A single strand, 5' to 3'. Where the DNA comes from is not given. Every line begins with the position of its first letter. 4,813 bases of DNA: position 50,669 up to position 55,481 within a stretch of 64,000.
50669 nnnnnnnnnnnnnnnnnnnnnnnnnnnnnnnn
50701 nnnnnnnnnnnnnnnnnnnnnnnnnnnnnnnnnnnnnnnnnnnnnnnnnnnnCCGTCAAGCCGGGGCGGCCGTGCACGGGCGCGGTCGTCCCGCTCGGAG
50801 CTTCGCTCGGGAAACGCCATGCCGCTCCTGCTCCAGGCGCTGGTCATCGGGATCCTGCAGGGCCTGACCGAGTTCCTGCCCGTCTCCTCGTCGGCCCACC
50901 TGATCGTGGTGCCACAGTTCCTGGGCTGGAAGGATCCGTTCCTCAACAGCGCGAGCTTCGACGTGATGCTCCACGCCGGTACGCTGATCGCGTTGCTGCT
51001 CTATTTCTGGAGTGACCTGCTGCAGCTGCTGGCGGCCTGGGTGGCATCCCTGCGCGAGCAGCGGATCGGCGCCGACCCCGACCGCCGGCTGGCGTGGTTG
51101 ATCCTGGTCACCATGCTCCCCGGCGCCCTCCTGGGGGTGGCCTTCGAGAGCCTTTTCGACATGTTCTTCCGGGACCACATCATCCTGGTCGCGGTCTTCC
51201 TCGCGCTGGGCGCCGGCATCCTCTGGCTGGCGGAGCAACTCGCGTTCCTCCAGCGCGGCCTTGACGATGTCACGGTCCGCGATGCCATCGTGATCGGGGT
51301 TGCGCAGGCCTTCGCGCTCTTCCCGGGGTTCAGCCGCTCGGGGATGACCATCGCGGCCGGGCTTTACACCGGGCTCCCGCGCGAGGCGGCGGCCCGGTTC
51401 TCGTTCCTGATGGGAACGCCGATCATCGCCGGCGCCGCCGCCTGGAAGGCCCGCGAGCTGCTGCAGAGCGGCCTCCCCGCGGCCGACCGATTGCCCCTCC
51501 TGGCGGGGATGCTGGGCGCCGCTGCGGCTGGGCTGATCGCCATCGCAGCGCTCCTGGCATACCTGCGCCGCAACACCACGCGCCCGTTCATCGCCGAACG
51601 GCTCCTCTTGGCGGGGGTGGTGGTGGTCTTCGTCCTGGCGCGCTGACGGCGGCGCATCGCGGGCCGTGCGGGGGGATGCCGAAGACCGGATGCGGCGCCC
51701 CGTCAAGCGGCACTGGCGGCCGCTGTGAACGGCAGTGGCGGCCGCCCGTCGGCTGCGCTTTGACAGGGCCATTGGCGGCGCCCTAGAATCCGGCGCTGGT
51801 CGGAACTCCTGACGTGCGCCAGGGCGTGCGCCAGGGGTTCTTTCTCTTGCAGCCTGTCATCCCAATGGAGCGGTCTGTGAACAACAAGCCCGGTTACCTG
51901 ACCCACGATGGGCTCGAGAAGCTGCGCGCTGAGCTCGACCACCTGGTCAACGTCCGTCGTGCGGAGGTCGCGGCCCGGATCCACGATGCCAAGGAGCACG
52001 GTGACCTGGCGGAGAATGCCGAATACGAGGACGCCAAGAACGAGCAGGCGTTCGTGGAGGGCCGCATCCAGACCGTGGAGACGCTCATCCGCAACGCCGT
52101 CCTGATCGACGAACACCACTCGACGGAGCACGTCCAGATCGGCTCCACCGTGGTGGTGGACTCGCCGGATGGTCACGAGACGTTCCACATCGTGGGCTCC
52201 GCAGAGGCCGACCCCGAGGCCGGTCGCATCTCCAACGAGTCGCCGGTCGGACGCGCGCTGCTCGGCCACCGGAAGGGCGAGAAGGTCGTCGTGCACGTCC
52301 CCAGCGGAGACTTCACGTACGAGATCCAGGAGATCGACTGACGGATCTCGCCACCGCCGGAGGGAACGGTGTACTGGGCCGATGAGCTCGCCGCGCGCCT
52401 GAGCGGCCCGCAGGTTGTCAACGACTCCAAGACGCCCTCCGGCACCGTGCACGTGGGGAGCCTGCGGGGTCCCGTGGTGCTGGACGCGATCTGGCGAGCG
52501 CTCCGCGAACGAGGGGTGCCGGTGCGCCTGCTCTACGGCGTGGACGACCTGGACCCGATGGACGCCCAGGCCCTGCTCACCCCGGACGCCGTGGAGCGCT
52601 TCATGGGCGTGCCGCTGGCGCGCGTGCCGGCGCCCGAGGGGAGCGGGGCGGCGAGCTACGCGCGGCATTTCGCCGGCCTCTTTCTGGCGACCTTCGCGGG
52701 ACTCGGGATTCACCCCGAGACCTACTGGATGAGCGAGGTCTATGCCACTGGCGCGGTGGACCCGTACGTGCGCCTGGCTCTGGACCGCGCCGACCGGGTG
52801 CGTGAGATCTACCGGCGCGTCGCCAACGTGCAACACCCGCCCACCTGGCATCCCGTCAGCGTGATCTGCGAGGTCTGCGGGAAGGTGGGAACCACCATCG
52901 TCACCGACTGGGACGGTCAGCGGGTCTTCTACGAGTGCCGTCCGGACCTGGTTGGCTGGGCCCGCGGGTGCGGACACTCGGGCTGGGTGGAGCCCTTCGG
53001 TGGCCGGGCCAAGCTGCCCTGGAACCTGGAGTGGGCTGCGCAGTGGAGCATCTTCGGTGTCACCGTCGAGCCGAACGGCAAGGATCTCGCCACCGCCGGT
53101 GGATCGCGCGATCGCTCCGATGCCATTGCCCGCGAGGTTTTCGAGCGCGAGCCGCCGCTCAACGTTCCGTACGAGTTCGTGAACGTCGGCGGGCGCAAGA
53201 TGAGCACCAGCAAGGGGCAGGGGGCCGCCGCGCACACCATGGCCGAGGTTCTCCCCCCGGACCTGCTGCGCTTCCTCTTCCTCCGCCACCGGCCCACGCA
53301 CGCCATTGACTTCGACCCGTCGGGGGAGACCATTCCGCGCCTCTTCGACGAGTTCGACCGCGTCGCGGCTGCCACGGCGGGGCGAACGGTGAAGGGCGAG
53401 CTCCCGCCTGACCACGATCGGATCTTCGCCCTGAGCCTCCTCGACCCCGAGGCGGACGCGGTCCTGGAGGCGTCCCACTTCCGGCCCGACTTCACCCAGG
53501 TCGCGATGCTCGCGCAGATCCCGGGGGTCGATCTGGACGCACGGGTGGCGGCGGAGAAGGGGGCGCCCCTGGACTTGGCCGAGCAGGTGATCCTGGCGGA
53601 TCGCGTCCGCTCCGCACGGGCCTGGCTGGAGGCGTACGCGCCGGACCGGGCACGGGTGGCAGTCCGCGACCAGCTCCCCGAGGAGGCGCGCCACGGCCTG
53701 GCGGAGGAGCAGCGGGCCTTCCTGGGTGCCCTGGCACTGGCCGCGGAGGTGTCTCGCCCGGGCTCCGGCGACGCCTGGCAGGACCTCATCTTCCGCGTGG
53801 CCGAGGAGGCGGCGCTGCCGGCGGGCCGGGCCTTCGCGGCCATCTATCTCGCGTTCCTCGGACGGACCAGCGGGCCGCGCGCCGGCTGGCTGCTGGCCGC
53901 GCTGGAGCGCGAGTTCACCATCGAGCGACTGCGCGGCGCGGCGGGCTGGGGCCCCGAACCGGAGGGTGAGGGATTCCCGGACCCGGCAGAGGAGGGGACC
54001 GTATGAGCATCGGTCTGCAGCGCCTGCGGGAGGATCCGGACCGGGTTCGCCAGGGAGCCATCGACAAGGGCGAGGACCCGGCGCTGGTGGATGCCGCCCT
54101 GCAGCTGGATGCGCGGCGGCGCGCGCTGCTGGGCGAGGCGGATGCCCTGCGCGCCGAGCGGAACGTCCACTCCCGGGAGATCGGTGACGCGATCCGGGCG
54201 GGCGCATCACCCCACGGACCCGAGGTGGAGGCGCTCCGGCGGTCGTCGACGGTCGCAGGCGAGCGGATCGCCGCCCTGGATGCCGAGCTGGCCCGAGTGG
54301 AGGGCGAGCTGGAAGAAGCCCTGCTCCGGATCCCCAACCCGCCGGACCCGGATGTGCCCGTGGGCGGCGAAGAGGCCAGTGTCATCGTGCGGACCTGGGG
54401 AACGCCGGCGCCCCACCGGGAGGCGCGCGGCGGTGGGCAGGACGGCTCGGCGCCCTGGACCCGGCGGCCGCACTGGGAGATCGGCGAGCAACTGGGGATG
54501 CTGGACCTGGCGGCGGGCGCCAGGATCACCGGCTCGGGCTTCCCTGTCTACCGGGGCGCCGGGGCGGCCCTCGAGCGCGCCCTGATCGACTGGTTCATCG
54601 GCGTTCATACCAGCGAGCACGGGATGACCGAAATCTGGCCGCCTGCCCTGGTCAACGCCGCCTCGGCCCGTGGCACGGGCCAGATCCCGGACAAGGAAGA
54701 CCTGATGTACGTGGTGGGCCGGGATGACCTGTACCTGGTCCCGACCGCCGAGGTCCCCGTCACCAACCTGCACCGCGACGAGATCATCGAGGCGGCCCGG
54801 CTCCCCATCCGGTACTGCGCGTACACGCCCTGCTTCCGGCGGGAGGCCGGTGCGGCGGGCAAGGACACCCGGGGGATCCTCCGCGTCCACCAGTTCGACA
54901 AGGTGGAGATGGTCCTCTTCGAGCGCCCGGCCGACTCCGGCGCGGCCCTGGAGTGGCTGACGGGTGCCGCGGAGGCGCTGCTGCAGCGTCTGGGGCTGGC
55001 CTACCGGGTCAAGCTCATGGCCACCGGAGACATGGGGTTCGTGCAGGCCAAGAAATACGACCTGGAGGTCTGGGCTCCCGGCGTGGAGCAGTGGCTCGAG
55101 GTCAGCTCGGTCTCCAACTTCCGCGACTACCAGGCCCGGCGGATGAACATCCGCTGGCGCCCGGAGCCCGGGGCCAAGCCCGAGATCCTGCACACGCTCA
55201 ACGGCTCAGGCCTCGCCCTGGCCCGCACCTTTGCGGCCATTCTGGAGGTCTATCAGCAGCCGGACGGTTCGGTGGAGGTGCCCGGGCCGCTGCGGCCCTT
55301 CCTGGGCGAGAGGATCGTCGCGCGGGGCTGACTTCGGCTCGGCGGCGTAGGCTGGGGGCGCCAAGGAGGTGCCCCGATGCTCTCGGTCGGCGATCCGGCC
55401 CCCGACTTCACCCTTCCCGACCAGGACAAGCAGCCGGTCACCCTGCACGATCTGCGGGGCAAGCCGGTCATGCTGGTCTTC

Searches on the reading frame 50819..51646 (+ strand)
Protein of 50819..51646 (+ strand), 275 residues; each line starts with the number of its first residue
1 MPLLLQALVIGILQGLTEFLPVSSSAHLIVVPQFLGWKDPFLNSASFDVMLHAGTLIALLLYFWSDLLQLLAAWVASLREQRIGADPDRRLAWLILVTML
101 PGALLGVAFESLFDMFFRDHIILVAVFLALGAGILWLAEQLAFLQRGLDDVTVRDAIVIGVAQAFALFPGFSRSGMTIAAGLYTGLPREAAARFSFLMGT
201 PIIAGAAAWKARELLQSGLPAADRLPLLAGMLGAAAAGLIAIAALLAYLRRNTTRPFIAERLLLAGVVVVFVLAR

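Call 70: search_protein_families(library=pfam, proteins=[window:50819-51646:+], max_evalue=0.00001)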
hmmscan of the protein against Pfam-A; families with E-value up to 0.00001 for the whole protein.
window:50819-51646:+ (275 aa): 1 family
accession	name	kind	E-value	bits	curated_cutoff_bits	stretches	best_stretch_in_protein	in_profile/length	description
PF02673.24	BacA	-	1.3e-73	248.3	33.4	1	7-266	1-256/257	Bacitracin resistance protein BacA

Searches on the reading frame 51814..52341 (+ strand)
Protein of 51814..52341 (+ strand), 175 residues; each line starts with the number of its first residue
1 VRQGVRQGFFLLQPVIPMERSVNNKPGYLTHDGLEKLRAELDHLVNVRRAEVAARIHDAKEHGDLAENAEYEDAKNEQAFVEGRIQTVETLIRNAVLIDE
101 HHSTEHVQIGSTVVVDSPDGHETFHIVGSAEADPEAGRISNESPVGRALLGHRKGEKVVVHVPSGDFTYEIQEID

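Call 70: search_protein_families(library=pfam, proteins=[window:51814-52341:+], max_evalue=0.00001)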
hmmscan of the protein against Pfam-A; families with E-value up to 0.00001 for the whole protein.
window:51814-52341:+ (175 aa): 2 families
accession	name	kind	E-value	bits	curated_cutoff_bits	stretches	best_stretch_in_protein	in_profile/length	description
PF03449.20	GreA_GreB_N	-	4.7e-26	91.2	24.5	1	28-96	2-70/71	Transcription elongation factor, N-terminal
PF01272.25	GreA_GreB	-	1.2e-23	83.4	26.9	1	104-174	3-75/77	Transcription elongation factor, GreA/GreB, C-term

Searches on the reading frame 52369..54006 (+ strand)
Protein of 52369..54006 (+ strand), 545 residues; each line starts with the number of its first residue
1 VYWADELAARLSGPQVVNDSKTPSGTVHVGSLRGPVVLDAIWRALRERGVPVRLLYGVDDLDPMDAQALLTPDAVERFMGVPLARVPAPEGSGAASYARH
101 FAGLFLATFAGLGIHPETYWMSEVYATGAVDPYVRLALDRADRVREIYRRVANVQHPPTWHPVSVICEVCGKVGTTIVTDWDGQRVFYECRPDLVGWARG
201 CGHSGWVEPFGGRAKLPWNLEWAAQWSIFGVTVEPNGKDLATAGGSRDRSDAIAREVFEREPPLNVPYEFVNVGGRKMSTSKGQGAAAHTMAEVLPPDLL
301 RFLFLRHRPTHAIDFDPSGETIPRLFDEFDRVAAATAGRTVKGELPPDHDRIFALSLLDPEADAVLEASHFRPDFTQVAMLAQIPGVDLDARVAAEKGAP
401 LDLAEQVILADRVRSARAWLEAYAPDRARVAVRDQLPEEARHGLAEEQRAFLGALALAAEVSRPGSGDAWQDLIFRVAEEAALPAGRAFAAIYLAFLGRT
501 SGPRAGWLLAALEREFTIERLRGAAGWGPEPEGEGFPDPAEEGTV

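Call 70: search_protein_families(library=pfam, proteins=[window:52369-54006:+], max_evalue=0.00001)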
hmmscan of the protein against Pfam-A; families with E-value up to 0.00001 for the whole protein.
window:52369-54006:+ (545 aa): 2 families
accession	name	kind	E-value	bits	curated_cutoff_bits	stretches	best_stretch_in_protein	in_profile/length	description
PF01921.24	tRNA-synt_1f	-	1.7e-82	277.7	27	1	3-337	3-340/360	tRNA synthetases class I (K)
PF09334.17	tRNA-synt_1g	-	4.6e-07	29.4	20.1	0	268-311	318-361/391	tRNA synthetases class I (M)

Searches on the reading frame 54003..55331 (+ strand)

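Call 70: search_protein_families(library=pfam, proteins=[window:54003-55331:+], max_evalue=0.00001)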
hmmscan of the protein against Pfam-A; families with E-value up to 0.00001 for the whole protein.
window:54003-55331:+ (442 aa): 2 families
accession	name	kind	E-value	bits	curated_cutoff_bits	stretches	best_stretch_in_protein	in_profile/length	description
PF00587.30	tRNA-synt_2b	-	1.8e-35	123.1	29.3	1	240-417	8-179/179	tRNA synthetase class II core domain (G, H, P, S and T)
PF02403.27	Seryl_tRNA_N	-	1.2e-21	77.4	28.2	1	5-114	4-108/108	Seryl-tRNA synthetase N-terminal domain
